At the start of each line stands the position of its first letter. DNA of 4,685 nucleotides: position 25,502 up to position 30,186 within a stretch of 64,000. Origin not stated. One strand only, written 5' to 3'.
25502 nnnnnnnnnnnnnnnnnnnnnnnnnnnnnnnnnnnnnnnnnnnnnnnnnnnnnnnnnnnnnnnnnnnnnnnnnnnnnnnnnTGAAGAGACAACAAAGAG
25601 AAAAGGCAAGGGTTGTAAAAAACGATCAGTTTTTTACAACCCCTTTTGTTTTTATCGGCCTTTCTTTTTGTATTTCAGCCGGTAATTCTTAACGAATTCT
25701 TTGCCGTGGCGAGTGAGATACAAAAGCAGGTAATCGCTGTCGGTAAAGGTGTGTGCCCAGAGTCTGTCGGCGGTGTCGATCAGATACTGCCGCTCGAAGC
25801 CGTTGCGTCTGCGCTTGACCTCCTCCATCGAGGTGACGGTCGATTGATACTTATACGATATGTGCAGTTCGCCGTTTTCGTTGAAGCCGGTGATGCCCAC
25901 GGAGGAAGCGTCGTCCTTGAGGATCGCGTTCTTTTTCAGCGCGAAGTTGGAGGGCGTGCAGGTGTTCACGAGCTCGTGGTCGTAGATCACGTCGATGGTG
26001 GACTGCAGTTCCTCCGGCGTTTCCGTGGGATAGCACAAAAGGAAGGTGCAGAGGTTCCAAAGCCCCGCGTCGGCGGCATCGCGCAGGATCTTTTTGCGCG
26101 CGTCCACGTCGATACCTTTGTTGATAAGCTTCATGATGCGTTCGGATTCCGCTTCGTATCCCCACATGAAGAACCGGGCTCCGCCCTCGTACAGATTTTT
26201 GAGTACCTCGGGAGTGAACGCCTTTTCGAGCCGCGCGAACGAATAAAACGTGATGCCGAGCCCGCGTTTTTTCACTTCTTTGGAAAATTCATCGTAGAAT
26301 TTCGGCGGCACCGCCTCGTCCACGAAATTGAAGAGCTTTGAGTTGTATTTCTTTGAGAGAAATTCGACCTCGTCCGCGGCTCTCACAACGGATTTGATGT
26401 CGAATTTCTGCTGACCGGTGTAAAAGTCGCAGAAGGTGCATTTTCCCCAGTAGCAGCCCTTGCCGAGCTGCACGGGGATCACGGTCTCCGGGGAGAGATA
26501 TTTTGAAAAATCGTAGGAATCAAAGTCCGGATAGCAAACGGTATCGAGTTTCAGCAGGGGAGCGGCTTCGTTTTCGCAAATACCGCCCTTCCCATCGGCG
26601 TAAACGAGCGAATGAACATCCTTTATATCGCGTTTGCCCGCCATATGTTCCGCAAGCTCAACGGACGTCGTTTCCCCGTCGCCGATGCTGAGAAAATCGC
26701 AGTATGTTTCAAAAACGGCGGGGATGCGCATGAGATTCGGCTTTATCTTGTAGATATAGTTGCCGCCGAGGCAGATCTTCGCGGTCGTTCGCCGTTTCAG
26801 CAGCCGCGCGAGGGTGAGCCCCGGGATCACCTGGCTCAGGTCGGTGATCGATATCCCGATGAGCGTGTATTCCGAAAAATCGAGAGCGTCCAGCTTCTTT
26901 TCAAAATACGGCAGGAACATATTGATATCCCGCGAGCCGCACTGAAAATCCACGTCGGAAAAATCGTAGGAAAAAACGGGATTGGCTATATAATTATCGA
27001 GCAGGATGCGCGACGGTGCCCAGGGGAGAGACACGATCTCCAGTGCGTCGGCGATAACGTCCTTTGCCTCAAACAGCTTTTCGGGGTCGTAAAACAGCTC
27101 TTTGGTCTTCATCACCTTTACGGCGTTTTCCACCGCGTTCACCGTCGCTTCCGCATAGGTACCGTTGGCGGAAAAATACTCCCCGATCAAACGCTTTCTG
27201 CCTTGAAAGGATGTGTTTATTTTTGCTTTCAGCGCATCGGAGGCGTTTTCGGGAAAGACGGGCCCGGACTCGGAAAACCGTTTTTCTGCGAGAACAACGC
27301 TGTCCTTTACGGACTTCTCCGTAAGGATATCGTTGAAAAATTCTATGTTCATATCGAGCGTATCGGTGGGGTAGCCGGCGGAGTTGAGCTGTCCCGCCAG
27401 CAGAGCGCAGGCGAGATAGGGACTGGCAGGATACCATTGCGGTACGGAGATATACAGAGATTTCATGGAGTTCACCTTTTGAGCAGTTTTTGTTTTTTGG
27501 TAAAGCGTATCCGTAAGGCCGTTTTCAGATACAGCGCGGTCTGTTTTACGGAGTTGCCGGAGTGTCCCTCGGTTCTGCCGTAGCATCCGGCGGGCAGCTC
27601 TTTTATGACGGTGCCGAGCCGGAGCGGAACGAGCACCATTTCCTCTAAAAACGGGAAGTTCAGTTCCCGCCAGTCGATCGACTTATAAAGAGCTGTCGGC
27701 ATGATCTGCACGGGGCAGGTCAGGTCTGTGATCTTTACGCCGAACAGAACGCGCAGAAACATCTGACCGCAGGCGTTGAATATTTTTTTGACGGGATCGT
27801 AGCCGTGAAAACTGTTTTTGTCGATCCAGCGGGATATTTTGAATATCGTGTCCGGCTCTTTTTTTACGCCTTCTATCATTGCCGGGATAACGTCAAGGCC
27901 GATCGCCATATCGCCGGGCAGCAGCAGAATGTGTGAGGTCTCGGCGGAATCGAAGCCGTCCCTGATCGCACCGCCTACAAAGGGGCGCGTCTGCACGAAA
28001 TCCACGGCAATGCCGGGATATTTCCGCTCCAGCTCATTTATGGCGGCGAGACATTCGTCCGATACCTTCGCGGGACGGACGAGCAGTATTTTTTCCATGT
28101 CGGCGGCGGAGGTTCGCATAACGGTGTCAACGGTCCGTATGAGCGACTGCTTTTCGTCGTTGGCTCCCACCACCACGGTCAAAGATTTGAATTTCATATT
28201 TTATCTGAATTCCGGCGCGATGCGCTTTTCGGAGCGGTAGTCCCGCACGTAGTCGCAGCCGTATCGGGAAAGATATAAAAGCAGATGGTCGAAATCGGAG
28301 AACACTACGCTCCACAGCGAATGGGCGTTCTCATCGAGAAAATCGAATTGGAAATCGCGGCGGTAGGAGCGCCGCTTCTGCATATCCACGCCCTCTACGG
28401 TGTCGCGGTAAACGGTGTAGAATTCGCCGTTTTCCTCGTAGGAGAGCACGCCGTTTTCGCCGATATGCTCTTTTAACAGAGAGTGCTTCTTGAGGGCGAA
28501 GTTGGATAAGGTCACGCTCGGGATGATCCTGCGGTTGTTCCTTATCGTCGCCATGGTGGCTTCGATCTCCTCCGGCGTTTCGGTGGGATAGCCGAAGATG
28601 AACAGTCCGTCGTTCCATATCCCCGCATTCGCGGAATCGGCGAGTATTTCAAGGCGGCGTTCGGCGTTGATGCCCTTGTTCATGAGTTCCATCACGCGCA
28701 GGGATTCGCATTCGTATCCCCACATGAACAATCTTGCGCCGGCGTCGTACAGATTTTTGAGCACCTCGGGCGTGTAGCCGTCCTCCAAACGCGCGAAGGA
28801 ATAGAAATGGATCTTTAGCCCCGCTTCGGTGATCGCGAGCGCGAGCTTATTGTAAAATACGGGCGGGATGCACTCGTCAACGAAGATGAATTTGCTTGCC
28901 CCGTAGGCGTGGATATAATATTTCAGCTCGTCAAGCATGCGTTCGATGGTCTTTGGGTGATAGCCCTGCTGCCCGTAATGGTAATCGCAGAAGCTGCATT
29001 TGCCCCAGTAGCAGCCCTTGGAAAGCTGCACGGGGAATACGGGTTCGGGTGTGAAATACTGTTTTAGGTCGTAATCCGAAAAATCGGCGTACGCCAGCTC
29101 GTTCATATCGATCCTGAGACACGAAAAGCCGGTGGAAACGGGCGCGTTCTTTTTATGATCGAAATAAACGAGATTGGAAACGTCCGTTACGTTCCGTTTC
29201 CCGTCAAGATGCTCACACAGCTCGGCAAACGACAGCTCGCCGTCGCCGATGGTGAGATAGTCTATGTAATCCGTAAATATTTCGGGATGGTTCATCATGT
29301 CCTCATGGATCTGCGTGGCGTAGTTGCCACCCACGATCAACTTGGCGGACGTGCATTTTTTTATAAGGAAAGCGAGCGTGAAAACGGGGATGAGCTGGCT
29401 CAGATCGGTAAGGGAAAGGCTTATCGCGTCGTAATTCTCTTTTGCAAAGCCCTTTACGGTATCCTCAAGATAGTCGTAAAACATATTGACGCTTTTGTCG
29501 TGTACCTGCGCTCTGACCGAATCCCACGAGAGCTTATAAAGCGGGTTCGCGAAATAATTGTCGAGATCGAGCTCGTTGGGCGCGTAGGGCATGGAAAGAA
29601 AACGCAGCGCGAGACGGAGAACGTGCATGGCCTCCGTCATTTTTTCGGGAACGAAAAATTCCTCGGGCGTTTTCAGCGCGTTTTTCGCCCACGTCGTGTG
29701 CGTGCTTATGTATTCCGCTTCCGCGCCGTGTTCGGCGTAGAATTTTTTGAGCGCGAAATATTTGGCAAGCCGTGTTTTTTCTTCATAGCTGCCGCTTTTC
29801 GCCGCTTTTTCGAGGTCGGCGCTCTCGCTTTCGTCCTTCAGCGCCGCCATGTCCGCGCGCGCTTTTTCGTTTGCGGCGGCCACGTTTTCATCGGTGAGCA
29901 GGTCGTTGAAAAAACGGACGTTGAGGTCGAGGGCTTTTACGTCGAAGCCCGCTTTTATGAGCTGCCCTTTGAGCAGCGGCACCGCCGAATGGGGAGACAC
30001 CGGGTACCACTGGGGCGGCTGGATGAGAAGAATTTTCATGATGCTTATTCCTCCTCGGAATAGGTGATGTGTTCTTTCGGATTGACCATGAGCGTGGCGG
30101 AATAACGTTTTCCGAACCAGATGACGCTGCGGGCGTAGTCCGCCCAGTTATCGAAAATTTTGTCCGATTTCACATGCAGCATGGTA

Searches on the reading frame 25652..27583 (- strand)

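Call 5: search_protein_families(library=pfam, proteins=[window:25652-27583:-], max_evalue=0.01)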
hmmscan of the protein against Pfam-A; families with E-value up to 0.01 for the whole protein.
window:25652-27583:- (643 aa): 1 family
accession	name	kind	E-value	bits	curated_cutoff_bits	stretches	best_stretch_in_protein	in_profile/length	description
PF04055.27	Radical_SAM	-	5.8e-15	56.3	29.5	1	373-532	3-165/166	Radical SAM superfamily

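Call 32: search_protein_families(library=ncbifam, proteins=[window:25652-27583:-], max_evalue=0.00001)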
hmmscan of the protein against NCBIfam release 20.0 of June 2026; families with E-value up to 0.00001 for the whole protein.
window:25652-27583:- (643 aa): 11 families
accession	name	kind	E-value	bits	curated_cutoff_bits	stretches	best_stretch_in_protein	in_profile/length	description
TIGR03975.1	rSAM_ocin_1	subfamily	2e-33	115.8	281.85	1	225-533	115-427/606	RiPP maturation radical SAM C-methyltransferase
TIGR04479.1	bcpD_PhpK_rSAM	subfamily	2e-20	72.7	600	1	223-535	95-408/504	PhpK family radical SAM P-methyltransferase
TIGR02026.1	BchE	equivalog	1.7e-19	70.1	481.35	1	293-537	114-366/497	magnesium-protoporphyrin IX monomethyl ester anaerobic oxidative cyclase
NF050148.1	rSAM_ApyD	equivalog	4.9e-17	61.6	750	1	256-535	91-365/645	RiPP biosynthesis radical SAM protein ApyD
TIGR03471.1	HpnJ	equivalog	5.1e-17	61.9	577.6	1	314-532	136-361/472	hopanoid biosynthesis associated radical SAM protein HpnJ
TIGR04072.2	rSAM_ladder_B12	equivalog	3.5e-12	45.7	360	1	258-566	89-379/443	lipid biosynthesis B12-binding/radical SAM protein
TIGR04014.1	B12_SAM_MJ_0865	equivalog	7.1e-12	44.8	360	1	457-538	257-338/434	methyl-coenzyme M reductase glutamine C-methyltransferase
NF040542.1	rSAM_RCCLKC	equivalog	7.7e-12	45.1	450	1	228-547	38-361/423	arsinothricin biosynthesis radical SAM protein ArsL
TIGR04385.1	B12_rSAM_cofa1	equivalog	7.4e-10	38.6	450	1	368-535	195-366/438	B12 lower ligand biosynthesis radical SAM protein BzaD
TIGR04013.1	B12_SAM_MJ_1487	hypoth_equivalog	1.1e-08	34.3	251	0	290-387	87-169/382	TIGR04013 family B12-binding domain/radical SAM domain-containing protein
TIGR04367.1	HpnR_B12_rSAM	equivalog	4.9e-06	25.3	650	1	240-505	62-322/490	hopanoid C-3 methylase HpnR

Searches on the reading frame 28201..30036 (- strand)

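Call 5: search_protein_families(library=pfam, proteins=[window:28201-30036:-], max_evalue=0.01)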
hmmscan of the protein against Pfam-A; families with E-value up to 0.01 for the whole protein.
window:28201-30036:- (611 aa): 2 families
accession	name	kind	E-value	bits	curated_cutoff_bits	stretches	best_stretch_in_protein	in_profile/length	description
PF04055.27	Radical_SAM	-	2.8e-13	50.8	29.5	1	338-496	3-164/166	Radical SAM superfamily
PF02310.24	B12-binding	-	2.2e-06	28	32.1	1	176-273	31-120/121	B12 binding domain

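Call 32: search_protein_families(library=ncbifam, proteins=[window:28201-30036:-], max_evalue=0.00001)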
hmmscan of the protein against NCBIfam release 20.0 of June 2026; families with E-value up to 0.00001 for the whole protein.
window:28201-30036:- (611 aa): 12 families
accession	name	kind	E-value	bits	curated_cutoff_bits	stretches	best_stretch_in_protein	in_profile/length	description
TIGR03975.1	rSAM_ocin_1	subfamily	1.1e-39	136.5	281.85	1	175-546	102-475/606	RiPP maturation radical SAM C-methyltransferase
TIGR04479.1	bcpD_PhpK_rSAM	subfamily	6.3e-27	94.1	600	1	181-501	90-409/504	PhpK family radical SAM P-methyltransferase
TIGR04072.2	rSAM_ladder_B12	equivalog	2.1e-15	56.3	360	1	217-534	85-381/443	lipid biosynthesis B12-binding/radical SAM protein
TIGR03471.1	HpnJ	equivalog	9e-15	54.5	577.6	1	258-498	121-362/472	hopanoid biosynthesis associated radical SAM protein HpnJ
TIGR02026.1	BchE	equivalog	2.2e-13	49.9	481.35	1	219-497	81-361/497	magnesium-protoporphyrin IX monomethyl ester anaerobic oxidative cyclase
NF038361.1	rSAM_Sden_1168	equivalog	2.9e-12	45.9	575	1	197-536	136-484/560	Sden_1168 family B12-binding radical SAM P-methyltransferase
NF050148.1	rSAM_ApyD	equivalog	3.8e-12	45.4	750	1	199-498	72-363/645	RiPP biosynthesis radical SAM protein ApyD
TIGR04013.1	B12_SAM_MJ_1487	hypoth_equivalog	1.3e-11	44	251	1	203-354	45-171/382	TIGR04013 family B12-binding domain/radical SAM domain-containing protein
TIGR04385.1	B12_rSAM_cofa1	equivalog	3e-11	43.2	450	1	197-498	67-361/438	B12 lower ligand biosynthesis radical SAM protein BzaD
TIGR04014.1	B12_SAM_MJ_0865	equivalog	9e-11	41.2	360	1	422-498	257-333/434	methyl-coenzyme M reductase glutamine C-methyltransferase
TIGR04367.1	HpnR_B12_rSAM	equivalog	2.8e-09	36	650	1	184-467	43-319/490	hopanoid C-3 methylase HpnR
TIGR04190.1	B12_SAM_Ta0216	equivalog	6.6e-06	25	500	0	220-315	98-189/554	TIGR04190 family B12-binding domain/radical SAM domain protein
